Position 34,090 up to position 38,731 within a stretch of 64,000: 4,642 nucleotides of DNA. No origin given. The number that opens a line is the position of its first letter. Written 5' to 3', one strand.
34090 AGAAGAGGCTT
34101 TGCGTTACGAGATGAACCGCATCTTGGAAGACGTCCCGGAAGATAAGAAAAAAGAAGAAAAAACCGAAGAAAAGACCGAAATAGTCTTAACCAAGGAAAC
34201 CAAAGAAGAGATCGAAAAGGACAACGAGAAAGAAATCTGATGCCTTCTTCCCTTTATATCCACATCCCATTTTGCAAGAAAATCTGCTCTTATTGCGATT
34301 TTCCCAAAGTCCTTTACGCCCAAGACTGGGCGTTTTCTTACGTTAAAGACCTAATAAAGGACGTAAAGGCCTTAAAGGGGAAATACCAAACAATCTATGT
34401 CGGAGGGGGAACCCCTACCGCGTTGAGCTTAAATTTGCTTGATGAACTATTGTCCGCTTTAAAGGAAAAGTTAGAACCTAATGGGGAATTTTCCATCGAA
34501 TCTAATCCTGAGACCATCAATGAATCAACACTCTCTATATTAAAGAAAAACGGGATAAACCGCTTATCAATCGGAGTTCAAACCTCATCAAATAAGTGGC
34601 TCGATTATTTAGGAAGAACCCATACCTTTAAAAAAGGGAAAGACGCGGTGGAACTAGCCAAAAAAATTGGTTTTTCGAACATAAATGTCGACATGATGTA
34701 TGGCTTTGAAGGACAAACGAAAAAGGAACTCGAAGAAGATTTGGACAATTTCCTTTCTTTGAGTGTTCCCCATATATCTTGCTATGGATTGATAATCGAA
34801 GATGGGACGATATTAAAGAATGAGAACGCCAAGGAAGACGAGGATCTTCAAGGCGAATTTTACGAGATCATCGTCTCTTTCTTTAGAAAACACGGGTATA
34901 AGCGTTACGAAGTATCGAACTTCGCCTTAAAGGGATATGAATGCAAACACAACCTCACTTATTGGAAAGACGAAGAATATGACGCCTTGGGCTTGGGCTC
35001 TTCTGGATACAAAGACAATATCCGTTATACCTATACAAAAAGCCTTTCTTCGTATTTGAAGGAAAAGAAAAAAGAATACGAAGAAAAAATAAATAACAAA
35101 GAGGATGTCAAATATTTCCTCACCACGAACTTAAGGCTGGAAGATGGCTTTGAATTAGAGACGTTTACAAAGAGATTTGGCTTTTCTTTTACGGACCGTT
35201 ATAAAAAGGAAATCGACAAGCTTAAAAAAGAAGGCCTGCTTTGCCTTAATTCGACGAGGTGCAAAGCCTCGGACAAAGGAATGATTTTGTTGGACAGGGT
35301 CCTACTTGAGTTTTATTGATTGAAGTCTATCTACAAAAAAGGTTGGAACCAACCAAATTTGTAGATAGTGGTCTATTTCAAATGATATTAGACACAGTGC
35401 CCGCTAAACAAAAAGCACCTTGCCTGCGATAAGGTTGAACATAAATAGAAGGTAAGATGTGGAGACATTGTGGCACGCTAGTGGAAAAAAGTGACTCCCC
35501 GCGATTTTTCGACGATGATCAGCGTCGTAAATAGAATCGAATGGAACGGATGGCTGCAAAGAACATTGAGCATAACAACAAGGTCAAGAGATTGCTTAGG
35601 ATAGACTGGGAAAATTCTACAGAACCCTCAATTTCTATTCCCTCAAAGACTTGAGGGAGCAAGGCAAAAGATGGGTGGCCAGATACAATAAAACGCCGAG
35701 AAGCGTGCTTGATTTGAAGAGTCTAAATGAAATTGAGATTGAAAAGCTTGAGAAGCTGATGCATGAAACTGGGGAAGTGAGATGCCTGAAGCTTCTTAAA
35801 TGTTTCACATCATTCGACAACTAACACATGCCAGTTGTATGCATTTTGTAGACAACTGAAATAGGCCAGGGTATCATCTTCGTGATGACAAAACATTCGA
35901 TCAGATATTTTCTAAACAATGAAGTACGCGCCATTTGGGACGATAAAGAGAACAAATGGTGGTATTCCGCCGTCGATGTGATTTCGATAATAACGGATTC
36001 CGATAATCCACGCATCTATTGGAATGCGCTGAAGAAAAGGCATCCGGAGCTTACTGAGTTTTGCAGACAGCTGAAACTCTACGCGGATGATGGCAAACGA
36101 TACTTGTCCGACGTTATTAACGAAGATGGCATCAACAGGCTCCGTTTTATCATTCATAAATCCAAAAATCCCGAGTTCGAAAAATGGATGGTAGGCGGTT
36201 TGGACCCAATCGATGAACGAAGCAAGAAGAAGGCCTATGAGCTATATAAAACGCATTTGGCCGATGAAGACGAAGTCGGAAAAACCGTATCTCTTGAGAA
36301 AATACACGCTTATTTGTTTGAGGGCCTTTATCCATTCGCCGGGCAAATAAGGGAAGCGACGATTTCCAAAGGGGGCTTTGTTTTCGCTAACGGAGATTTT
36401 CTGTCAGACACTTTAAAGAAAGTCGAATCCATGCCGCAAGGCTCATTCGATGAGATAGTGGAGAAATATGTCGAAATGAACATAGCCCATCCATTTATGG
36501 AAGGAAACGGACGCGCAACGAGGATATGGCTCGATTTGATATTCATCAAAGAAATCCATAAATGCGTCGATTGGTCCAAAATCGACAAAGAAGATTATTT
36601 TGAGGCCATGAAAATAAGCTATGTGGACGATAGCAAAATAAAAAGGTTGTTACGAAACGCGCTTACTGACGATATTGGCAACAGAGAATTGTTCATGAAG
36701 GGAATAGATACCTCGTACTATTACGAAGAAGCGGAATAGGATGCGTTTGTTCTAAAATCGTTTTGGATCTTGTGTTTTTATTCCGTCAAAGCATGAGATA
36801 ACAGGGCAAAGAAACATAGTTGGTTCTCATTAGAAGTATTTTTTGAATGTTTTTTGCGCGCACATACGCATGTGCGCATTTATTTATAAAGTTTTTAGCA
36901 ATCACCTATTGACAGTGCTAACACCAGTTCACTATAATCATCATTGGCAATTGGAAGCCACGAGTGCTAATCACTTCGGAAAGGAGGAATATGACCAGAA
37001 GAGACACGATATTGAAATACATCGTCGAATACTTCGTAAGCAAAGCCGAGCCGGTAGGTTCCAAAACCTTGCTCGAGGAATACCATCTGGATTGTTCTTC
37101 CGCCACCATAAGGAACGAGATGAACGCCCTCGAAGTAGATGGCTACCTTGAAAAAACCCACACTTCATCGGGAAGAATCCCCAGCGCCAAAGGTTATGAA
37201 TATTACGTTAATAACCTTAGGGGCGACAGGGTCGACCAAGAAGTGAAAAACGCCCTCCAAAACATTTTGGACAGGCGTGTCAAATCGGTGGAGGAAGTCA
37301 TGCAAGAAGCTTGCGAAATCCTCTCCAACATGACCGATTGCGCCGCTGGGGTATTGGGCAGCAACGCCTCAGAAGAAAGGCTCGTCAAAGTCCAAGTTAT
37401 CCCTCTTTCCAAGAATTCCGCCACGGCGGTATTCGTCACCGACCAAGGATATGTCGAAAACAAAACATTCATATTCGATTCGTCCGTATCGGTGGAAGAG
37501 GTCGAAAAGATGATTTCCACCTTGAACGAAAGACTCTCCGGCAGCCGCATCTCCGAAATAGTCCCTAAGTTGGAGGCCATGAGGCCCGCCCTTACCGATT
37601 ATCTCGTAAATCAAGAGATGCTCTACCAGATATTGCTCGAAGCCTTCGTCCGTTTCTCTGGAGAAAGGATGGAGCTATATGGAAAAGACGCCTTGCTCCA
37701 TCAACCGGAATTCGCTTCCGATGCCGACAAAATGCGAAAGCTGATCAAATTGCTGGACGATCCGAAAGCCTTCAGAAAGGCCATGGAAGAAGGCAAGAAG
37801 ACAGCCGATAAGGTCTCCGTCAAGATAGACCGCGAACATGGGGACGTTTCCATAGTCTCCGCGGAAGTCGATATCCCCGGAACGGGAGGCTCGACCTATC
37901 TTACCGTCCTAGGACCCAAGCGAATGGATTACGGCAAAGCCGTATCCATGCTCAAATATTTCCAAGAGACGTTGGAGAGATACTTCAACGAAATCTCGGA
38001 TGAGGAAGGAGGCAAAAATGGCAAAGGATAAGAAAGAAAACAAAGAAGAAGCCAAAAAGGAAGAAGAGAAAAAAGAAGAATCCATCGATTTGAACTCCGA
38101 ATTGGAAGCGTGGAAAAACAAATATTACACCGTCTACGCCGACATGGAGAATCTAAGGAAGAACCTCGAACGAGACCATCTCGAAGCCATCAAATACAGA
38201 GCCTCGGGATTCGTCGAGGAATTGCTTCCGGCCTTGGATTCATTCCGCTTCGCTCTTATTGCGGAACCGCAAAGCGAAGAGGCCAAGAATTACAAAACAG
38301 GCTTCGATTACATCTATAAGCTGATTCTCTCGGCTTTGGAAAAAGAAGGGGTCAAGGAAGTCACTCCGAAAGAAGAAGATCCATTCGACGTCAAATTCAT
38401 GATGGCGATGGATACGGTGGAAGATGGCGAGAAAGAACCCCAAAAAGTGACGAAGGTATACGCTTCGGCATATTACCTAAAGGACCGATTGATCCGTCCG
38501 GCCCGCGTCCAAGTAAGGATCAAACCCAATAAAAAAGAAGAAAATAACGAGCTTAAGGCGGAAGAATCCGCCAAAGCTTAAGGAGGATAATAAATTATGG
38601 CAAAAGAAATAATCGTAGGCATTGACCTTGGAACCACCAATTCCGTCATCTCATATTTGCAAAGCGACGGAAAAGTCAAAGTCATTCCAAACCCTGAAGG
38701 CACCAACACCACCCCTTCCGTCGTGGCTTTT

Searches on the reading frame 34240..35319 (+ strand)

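Call 66: search_protein_families(library=pfam, proteins=[window:34240-35319:+], max_evalue=0.001)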
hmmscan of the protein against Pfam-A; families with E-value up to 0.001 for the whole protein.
window:34240-35319:+ (359 aa): 2 families
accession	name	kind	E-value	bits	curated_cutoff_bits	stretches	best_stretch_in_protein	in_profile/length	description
PF04055.27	Radical_SAM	-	4.3e-30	105.5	29.5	1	6-169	1-164/166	Radical SAM superfamily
PF06969.22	HemN_C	-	4.8e-10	39.8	24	1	288-350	5-67/67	HemN C-terminal domain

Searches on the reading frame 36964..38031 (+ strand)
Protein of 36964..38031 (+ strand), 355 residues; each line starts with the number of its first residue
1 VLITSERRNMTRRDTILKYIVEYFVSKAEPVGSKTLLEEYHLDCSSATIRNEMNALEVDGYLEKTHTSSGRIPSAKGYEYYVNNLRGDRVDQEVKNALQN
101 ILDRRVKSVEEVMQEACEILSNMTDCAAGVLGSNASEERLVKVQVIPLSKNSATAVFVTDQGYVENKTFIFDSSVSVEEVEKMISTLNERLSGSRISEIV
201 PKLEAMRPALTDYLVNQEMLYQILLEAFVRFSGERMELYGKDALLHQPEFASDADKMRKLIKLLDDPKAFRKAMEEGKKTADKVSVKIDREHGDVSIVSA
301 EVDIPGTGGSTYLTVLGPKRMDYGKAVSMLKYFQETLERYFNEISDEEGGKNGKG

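Call 66: search_protein_families(library=pfam, proteins=[window:36964-38031:+], max_evalue=0.001)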
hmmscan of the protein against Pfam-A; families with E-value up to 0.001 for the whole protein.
window:36964-38031:+ (355 aa): 1 family
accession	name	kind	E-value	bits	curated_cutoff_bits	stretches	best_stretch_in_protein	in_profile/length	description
PF01628.27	HrcA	-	6.2e-43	147.7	22.2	1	110-327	1-215/215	HrcA protein C terminal domain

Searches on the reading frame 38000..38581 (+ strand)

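Call 66: search_protein_families(library=pfam, proteins=[window:38000-38581:+], max_evalue=0.001)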
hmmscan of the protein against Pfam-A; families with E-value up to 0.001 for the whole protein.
window:38000-38581:+ (193 aa): 1 family
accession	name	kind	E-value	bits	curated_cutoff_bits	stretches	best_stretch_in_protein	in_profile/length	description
PF01025.24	GrpE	-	3.5e-40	137.8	25.8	1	11-172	3-163/165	GrpE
